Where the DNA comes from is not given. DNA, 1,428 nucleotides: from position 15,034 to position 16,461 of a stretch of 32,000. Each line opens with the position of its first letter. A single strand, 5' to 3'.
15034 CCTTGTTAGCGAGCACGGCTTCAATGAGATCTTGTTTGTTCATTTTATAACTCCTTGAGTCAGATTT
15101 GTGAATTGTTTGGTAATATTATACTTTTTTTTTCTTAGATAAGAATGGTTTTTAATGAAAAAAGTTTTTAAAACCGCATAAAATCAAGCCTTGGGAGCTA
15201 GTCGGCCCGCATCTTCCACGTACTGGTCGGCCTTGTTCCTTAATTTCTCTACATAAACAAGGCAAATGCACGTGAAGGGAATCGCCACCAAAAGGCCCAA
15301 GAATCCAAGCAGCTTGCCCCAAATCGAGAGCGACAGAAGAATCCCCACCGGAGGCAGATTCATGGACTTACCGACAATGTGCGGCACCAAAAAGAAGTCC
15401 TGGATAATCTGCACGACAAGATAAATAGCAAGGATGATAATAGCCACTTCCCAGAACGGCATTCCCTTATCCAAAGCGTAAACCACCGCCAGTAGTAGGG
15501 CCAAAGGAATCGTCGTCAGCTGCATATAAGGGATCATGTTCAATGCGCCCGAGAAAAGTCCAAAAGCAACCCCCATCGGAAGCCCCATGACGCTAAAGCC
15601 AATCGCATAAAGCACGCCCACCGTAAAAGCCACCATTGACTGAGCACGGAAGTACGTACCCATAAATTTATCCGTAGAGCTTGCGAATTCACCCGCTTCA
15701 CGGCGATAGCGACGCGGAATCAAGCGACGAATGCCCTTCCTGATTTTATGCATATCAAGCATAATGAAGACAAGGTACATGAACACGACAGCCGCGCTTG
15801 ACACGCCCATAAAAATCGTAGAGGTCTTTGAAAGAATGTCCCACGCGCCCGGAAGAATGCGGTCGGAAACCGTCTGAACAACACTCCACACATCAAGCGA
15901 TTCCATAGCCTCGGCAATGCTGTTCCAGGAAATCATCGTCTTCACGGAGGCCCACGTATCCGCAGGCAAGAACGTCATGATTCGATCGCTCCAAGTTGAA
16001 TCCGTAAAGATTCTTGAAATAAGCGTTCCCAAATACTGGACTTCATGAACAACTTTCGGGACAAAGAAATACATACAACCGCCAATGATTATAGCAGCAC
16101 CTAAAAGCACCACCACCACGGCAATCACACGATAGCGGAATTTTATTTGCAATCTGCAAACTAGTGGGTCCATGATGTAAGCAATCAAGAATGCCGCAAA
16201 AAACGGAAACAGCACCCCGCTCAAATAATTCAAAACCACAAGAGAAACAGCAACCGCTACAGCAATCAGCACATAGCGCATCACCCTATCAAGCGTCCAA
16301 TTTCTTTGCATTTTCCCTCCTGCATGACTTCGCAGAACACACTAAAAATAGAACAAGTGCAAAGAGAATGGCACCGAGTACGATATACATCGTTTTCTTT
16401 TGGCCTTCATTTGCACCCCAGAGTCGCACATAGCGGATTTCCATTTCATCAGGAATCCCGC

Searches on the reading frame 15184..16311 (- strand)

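Call 109: search_protein_families(library=pfam, proteins=[window:15184-16311:-], max_evalue=0.001)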
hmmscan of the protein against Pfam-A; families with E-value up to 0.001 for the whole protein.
window:15184-16311:- (375 aa): 1 family
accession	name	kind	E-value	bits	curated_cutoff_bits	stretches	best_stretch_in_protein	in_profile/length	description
PF01594.21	AI-2E_transport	-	6.9e-51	173.8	34.3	1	16-357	3-326/327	AI-2E family transporter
